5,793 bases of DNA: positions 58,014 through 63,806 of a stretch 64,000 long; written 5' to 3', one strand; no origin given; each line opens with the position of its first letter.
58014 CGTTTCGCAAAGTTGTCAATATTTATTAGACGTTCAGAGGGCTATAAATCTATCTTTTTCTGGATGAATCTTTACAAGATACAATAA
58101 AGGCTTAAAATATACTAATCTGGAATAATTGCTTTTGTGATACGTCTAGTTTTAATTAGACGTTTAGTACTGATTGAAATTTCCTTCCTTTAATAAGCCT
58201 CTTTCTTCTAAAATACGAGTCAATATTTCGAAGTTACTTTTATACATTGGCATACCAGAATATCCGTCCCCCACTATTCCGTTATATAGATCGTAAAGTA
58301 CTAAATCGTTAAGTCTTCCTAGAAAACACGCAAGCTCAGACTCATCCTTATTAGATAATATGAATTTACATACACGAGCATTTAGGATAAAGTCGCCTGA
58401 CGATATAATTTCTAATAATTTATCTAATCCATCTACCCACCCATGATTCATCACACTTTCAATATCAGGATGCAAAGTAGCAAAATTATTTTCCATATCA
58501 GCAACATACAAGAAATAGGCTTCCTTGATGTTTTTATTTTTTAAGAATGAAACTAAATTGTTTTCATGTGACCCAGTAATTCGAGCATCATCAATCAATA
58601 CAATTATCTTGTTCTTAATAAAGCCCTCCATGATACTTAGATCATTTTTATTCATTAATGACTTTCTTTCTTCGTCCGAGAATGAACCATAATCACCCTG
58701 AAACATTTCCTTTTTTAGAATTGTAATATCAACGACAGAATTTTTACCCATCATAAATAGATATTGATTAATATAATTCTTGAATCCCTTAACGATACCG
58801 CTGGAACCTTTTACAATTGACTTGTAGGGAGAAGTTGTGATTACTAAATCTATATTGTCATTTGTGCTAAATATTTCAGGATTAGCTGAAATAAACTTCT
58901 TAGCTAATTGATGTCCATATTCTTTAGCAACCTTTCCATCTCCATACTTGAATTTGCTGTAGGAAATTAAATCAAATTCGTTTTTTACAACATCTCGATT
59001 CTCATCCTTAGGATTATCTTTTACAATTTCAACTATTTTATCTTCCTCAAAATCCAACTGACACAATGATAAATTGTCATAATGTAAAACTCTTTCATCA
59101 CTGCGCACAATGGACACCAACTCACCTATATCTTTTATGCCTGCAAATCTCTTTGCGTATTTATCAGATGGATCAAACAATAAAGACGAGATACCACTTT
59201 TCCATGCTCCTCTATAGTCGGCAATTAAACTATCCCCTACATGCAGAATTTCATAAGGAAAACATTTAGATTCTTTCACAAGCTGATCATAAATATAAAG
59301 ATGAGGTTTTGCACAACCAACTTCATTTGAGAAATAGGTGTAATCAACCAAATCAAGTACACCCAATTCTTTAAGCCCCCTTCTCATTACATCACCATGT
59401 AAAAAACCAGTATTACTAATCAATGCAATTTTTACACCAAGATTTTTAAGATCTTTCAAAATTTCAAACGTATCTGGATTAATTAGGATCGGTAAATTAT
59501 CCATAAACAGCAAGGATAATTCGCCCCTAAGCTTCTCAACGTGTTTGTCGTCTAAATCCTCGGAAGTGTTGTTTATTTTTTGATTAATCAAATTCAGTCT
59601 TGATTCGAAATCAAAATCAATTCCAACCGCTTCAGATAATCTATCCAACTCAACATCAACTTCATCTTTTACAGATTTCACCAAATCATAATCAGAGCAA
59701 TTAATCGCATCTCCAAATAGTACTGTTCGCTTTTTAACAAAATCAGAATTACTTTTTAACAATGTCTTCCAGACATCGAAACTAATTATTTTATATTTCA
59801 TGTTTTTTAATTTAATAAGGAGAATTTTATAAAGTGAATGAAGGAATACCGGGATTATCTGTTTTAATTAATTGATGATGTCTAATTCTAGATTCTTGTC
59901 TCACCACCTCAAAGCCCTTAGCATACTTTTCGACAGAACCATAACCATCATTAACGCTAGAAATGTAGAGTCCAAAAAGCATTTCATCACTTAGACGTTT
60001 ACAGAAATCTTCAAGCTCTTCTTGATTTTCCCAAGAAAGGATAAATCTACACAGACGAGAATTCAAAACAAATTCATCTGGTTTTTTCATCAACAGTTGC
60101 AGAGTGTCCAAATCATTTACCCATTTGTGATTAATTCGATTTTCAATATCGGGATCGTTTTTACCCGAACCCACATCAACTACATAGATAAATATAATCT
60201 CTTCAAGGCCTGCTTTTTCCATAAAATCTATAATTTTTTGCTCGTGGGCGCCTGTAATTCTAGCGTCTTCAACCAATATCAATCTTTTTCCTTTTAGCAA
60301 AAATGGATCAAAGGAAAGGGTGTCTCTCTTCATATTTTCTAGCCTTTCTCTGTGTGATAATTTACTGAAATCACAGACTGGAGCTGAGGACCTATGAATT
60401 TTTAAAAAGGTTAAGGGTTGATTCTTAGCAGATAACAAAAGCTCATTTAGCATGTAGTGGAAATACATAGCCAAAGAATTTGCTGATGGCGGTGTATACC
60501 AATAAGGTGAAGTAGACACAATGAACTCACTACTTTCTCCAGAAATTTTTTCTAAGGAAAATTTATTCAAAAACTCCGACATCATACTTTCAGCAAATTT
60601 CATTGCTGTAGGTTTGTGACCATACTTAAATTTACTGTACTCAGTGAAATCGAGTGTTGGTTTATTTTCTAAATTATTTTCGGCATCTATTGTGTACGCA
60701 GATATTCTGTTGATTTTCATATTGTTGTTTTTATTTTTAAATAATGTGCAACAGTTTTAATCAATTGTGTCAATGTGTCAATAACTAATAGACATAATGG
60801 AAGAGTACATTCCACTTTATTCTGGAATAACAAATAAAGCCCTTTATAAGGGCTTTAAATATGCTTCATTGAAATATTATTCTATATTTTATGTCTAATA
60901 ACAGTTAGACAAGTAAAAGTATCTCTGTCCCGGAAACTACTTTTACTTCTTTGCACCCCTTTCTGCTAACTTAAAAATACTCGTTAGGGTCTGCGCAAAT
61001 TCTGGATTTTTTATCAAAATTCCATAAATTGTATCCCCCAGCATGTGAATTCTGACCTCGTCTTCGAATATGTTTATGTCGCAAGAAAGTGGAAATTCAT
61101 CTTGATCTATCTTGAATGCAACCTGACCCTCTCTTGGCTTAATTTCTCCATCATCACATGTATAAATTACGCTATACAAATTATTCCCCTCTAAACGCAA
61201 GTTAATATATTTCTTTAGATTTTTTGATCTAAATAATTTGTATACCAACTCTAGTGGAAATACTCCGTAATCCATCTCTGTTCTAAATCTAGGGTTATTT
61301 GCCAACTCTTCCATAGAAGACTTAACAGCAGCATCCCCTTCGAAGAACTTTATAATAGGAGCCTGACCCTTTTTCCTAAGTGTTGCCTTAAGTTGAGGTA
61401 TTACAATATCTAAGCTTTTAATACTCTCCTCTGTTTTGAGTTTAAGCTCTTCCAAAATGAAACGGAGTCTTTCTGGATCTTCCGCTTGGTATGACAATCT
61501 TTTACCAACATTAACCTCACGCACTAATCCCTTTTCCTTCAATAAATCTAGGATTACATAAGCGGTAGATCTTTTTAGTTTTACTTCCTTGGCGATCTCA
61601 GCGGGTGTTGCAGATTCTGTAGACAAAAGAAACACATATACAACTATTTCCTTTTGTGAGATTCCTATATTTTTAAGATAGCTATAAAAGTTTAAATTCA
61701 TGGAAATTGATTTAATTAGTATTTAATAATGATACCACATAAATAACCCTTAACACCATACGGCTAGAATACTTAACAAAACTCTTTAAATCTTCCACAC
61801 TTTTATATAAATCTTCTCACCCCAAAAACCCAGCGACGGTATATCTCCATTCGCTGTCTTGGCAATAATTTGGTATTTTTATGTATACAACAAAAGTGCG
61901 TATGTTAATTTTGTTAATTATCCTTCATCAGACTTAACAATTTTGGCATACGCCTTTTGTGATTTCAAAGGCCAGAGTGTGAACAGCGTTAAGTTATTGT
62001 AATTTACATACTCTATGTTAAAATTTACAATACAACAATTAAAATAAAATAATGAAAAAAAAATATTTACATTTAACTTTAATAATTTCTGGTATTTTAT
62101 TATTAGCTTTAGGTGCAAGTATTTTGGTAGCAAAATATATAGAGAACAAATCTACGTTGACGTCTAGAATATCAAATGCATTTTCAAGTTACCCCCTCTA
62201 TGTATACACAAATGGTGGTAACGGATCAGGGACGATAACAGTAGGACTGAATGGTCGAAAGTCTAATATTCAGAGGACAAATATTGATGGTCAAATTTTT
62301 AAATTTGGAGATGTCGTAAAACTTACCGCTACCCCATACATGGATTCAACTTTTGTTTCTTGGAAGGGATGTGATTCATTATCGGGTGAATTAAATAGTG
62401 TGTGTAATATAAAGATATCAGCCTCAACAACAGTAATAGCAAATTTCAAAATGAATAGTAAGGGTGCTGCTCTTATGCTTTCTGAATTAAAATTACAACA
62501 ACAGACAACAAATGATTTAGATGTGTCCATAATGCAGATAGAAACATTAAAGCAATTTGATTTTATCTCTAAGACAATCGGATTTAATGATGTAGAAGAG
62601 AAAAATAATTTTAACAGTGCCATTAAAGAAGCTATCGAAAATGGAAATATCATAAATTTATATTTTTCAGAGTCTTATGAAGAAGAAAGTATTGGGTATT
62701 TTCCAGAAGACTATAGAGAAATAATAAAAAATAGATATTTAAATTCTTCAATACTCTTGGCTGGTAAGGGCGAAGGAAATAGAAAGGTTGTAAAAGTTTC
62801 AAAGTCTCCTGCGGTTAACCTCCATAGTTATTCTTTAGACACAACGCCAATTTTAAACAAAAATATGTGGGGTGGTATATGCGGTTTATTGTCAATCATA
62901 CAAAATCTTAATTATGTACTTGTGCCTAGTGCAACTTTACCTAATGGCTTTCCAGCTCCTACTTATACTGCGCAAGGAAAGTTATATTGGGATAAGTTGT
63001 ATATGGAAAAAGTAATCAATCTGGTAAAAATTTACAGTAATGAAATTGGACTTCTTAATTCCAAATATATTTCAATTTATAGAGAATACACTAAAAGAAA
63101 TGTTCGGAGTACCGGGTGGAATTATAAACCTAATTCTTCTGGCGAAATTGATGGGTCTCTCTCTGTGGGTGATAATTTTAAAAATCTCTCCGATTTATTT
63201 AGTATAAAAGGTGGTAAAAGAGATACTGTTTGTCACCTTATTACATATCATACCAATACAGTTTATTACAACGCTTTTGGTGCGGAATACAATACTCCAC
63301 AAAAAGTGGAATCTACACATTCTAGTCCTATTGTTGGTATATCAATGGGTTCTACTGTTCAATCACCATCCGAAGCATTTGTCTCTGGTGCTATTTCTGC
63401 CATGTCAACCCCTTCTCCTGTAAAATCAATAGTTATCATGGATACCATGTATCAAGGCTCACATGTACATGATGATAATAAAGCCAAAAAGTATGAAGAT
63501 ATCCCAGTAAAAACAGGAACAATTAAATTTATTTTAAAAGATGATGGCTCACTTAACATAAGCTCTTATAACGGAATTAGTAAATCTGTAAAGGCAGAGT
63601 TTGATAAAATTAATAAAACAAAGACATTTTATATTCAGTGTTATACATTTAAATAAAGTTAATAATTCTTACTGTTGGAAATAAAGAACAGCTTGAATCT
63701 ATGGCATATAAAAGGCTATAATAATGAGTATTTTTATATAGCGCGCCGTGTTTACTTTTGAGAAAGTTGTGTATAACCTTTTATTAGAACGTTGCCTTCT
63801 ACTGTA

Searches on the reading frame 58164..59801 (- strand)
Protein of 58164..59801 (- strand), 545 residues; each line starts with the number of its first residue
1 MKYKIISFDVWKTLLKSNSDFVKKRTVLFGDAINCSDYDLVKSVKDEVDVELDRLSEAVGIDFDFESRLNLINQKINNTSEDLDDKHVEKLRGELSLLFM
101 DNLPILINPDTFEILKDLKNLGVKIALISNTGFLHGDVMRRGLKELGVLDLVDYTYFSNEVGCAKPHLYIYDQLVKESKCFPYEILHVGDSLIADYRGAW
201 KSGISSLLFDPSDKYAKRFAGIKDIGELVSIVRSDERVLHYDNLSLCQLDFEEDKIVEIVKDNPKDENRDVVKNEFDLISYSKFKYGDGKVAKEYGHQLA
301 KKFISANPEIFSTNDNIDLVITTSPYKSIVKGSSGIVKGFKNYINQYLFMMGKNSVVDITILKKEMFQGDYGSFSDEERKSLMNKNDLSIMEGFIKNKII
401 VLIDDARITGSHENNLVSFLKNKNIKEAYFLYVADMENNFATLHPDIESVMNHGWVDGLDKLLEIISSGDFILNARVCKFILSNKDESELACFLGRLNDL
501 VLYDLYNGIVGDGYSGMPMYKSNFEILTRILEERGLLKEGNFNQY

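Call 10: search_protein_families(library=pfam, proteins=[window:58164-59801:-], max_evalue=0.001)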
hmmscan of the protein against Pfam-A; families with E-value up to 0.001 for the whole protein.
window:58164-59801:- (545 aa): 4 families
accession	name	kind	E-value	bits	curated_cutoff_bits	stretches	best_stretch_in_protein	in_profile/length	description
PF15610.12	PRTase_3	-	1.4e-45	156.2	28.7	1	270-527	12-264/264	PRTase ComF-like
PF00702.32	Hydrolase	-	2.9e-14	54.4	26.4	1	3-199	1-187/191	haloacid dehalogenase-like hydrolase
PF13419.12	HAD_2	-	3e-12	47.5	23.8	1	108-207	81-176/178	Haloacid dehalogenase-like hydrolase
PF13242.12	Hydrolase_like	-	0.00051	20.4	22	0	163-208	2-47/75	HAD-hyrolase-like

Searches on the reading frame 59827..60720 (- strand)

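Call 10: search_protein_families(library=pfam, proteins=[window:59827-60720:-], max_evalue=0.001)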
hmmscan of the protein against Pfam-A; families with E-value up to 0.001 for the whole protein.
window:59827-60720:- (297 aa): 2 families
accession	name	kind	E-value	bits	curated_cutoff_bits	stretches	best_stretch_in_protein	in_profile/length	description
PF15610.12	PRTase_3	-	2.5e-38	132.4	28.7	1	6-271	5-262/264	PRTase ComF-like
PF00156.33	Pribosyltran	-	1.5e-05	24.8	26.3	1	120-192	60-135/158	Phosphoribosyl transferase domain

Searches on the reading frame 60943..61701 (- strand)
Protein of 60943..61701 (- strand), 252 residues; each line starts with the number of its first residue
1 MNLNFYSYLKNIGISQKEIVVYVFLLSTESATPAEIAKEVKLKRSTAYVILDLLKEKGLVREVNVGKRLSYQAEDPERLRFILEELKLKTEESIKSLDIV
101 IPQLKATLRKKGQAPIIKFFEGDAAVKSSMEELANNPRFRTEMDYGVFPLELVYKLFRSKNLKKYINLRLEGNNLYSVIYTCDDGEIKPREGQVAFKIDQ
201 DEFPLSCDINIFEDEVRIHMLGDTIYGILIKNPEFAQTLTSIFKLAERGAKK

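Call 74: search_protein_families(library=pfam, proteins=[window:60943-61701:-], max_evalue=0.05)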
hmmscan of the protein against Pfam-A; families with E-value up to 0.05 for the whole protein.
window:60943-61701:- (252 aa): 14 families
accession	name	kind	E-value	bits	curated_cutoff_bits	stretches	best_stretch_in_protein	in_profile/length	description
PF01978.25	TrmB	-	1.9e-13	50.5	25.6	1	9-77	1-68/68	Sugar-specific transcriptional regulator TrmB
PF24033.1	DUF7342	-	0.00014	22.3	31.6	1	16-105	3-90/150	Family of unknown function (DUF7342)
PF12802.13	MarR_2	-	0.00027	21.5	27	1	27-62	16-52/61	MarR family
PF13412.12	HTH_24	-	0.0015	18.5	21.9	1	28-61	15-48/48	Winged helix-turn-helix DNA-binding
PF09339.16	HTH_IclR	-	0.0021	18.2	22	1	30-62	18-50/52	IclR helix-turn-helix domain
PF03965.22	Penicillinase_R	-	0.0027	18.5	22.6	1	15-73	2-64/115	Penicillinase repressor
PF12840.13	HTH_20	-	0.0027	18.1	27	1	26-63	14-51/51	Helix-turn-helix domain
PF25213.1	HVO_A0261_N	-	0.003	17.8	35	1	26-64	20-58/86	HVO_A0261 N-terminal domain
PF01022.26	HTH_5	-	0.0036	17.6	22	1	23-61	8-46/47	Bacterial regulatory protein, arsR family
PF13384.12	HTH_23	-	0.013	15.8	24.6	1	23-59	10-46/50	Homeodomain-like domain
PF13730.12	HTH_36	-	0.019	15.2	25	0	34-60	29-55/55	Helix-turn-helix domain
PF01047.28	MarR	-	0.02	15.2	24.6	1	25-61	12-48/59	MarR family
PF13545.12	HTH_Crp_2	-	0.033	14.6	27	0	32-80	24-68/70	Crp-like helix-turn-helix domain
PF22194.2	F-93_WHD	-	0.041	14.4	28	0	29-62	10-47/62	F-93, winged-helix domain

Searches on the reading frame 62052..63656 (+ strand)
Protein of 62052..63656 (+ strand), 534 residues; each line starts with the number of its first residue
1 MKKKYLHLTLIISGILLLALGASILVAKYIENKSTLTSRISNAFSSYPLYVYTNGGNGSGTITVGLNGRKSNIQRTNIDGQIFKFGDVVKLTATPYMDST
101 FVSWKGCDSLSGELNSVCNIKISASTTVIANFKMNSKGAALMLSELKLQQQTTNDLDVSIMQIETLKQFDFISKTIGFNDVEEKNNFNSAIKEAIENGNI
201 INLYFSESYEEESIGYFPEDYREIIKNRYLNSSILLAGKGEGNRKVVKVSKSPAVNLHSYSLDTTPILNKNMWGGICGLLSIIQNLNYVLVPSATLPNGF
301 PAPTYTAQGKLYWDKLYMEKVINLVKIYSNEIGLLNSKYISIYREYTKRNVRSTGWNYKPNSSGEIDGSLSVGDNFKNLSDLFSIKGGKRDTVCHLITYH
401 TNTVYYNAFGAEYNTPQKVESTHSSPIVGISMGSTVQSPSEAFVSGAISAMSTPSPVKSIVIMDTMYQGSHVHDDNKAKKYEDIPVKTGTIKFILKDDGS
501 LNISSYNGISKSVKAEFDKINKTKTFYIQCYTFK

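Call 10: search_protein_families(library=pfam, proteins=[window:62052-63656:+], max_evalue=0.001)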
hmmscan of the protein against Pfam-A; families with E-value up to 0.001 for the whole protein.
window:62052-63656:+ (534 aa): 1 family
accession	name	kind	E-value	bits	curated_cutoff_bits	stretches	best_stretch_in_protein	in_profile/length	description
PF18998.6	Flg_new_2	-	7.6e-05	23.1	23.6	1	83-135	19-72/73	Divergent InlB B-repeat domain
